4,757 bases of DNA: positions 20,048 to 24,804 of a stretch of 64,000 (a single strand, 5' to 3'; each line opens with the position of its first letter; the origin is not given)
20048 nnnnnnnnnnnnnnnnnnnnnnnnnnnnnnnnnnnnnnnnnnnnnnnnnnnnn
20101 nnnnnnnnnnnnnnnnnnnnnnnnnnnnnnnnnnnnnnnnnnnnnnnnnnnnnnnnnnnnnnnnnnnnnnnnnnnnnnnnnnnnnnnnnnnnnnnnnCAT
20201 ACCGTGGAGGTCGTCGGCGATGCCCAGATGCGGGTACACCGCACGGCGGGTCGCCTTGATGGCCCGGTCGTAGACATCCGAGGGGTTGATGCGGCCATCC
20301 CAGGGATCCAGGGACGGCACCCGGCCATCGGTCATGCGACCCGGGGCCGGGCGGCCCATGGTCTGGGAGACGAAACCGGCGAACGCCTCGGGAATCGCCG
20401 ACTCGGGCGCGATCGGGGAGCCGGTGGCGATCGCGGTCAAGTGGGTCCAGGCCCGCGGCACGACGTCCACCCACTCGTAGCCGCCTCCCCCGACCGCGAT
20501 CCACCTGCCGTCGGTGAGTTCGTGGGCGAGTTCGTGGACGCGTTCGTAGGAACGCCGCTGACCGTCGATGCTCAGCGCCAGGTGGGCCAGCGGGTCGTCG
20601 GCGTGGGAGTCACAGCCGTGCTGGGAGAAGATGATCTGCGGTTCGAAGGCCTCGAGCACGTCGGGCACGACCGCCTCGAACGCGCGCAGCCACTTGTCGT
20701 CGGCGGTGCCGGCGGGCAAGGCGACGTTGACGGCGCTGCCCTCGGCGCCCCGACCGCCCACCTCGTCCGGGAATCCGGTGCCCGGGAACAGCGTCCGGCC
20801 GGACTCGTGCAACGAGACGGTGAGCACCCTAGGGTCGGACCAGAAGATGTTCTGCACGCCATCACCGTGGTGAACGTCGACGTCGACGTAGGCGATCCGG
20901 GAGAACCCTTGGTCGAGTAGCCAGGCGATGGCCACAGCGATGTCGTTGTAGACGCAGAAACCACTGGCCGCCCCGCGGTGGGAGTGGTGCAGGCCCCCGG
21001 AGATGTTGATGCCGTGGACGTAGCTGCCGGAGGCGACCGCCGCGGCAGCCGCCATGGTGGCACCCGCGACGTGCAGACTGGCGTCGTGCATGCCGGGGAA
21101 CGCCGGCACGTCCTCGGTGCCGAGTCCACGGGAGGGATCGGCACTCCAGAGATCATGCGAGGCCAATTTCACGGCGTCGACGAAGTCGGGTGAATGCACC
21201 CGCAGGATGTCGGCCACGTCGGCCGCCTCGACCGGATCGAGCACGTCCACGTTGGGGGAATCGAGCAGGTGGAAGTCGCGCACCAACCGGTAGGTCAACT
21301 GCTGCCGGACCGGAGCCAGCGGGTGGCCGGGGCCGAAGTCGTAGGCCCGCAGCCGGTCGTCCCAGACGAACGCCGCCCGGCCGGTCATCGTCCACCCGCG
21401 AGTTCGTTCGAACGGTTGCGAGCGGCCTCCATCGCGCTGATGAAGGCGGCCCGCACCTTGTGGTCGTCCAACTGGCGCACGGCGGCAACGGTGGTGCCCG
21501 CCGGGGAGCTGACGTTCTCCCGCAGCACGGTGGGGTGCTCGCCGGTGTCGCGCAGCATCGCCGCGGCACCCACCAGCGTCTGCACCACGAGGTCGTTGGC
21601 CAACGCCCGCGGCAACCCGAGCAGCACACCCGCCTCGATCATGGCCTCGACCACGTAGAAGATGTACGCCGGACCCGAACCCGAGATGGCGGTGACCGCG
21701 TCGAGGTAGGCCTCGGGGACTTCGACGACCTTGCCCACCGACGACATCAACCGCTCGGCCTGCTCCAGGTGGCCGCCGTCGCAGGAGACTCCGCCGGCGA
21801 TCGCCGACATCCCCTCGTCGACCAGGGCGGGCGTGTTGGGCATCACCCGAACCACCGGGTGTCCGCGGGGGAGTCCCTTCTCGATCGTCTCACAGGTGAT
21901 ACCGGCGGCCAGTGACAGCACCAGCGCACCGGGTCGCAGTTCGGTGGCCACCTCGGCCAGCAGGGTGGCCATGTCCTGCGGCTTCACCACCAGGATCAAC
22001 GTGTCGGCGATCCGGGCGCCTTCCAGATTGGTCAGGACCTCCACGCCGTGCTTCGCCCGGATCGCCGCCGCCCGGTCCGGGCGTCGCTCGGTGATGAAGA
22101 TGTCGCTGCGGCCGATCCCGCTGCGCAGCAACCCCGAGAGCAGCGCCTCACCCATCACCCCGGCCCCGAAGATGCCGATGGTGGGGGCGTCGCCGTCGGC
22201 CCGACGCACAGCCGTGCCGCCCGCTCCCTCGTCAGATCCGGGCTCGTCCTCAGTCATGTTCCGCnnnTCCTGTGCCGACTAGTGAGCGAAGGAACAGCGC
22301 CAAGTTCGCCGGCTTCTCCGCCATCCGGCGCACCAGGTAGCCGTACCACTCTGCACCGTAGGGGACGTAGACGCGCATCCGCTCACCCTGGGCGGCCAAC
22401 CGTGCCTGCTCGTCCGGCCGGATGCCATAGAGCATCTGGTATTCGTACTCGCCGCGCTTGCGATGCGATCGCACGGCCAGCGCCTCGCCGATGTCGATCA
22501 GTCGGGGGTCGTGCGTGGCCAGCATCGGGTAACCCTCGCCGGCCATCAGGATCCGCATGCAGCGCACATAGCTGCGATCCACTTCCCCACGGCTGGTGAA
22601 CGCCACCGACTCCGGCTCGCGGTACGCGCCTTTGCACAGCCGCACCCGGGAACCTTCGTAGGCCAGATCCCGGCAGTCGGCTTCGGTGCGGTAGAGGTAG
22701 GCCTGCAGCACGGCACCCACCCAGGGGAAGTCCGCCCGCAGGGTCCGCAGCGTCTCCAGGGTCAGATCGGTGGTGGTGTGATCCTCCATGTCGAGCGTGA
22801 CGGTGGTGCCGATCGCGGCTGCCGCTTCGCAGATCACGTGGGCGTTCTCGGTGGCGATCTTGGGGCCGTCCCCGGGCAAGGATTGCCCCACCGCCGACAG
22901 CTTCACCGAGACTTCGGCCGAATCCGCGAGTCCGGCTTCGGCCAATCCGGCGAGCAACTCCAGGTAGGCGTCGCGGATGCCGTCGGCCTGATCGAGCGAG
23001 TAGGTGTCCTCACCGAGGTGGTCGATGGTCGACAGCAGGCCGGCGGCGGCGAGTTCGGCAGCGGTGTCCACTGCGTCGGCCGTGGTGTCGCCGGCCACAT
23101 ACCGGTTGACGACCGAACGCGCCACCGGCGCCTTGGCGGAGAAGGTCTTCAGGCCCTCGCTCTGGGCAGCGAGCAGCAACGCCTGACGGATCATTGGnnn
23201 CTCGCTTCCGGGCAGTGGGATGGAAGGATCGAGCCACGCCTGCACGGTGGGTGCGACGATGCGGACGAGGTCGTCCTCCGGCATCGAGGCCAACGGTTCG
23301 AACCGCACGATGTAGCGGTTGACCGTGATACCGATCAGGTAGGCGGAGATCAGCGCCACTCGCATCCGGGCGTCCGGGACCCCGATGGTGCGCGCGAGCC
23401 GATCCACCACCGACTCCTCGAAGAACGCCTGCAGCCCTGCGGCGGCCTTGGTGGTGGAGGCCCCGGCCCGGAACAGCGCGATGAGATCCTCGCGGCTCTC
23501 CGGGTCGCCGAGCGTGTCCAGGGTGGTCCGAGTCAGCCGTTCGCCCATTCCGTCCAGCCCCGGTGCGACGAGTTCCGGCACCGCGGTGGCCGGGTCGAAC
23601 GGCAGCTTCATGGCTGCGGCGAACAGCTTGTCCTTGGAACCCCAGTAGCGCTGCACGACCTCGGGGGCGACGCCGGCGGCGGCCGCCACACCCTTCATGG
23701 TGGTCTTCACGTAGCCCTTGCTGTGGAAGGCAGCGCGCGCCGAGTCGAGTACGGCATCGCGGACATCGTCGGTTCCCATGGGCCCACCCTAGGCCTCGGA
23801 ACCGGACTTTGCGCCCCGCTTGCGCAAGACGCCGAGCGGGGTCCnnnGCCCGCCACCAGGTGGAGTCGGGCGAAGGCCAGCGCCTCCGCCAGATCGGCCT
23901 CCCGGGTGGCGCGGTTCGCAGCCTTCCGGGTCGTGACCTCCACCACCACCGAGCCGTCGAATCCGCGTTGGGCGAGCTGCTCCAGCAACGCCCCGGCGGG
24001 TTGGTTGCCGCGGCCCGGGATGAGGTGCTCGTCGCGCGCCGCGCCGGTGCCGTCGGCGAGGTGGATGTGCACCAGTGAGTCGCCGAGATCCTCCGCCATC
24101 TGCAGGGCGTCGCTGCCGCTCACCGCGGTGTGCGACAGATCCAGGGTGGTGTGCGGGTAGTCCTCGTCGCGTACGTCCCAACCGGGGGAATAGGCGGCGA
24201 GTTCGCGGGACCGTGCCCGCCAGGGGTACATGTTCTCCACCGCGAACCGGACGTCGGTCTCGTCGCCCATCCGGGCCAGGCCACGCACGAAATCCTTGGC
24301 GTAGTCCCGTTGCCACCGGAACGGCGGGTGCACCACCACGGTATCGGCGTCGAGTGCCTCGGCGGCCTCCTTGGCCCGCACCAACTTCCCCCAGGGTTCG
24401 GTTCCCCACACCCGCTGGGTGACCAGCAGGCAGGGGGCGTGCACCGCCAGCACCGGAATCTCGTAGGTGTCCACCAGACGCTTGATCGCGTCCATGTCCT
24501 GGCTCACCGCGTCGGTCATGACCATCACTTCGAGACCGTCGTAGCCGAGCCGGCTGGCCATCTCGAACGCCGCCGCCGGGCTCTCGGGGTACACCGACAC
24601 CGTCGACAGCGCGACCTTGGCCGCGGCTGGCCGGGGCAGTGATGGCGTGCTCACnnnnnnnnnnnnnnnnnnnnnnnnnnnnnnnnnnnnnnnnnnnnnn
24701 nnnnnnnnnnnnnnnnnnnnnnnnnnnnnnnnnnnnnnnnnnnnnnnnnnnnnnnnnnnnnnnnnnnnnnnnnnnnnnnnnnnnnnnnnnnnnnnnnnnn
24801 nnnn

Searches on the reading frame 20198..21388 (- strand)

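Call 70: search_protein_families(library=pfam, proteins=[window:20198-21388:-], max_evalue=0.00001)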
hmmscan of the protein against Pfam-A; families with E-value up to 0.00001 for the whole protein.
window:20198-21388:- (397 aa): 1 family
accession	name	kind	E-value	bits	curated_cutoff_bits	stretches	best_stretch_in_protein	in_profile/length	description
PF00850.24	Hist_deacetyl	-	4e-83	279.6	27.9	1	22-319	1-296/298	Histone deacetylase domain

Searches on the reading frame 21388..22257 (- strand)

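Call 70: search_protein_families(library=pfam, proteins=[window:21388-22257:-], max_evalue=0.00001)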
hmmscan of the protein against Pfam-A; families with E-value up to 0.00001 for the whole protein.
window:21388-22257:- (290 aa): 2 families
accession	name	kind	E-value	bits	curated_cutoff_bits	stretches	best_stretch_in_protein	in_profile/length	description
PF14748.11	P5CR_dimer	-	6.8e-40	136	25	1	182-286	1-105/105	Pyrroline-5-carboxylate reductase dimerisation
PF03807.23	F420_oxidored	-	6e-17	62.5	21.6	1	26-119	1-94/94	NADP oxidoreductase coenzyme F420-dependent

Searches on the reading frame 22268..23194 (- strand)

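Call 70: search_protein_families(library=pfam, proteins=[window:22268-23194:-], max_evalue=0.00001)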
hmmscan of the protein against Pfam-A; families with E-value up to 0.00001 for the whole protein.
window:22268-23194:- (309 aa): 1 family
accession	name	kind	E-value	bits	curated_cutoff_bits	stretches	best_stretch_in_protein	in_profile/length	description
PF01619.24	Pro_dh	-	1.3e-32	114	27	1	42-297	2-272/278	Proline dehydrogenase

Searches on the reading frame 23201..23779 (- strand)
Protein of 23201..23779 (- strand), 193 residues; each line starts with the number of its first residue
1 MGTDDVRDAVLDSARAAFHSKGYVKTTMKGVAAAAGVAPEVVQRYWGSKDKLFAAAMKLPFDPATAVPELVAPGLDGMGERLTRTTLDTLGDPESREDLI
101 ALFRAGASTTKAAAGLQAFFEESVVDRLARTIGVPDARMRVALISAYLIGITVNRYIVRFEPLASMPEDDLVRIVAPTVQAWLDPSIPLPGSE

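Call 70: search_protein_families(library=pfam, proteins=[window:23201-23779:-], max_evalue=0.00001)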
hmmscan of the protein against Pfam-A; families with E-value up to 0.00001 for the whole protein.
window:23201-23779:- (193 aa): 2 families
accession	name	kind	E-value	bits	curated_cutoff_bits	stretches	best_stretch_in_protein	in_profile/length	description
PF17920.6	TetR_C_16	-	8.7e-29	100.3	26.2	1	76-183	1-107/107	Tetracyclin repressor-like, C-terminal domain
PF00440.29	TetR_N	-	5.3e-12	45.8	24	1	11-56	2-47/47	Bacterial regulatory proteins, tetR family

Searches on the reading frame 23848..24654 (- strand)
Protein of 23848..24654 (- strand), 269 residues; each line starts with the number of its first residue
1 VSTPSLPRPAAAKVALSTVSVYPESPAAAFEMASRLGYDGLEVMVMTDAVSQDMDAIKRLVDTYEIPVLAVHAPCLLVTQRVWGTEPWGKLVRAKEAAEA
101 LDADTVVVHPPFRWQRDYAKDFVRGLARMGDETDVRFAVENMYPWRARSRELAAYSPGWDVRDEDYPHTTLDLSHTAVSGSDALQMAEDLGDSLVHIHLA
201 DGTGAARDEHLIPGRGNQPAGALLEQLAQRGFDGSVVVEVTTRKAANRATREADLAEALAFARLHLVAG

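Call 70: search_protein_families(library=pfam, proteins=[window:23848-24654:-], max_evalue=0.00001)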
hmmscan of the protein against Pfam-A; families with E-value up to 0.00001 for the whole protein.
window:23848-24654:- (269 aa): 1 family
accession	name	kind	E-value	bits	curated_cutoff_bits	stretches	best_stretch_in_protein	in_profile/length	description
PF01261.30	AP_endonuc_2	-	4.6e-23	82.6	31.1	1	30-262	1-246/249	Xylose isomerase-like TIM barrel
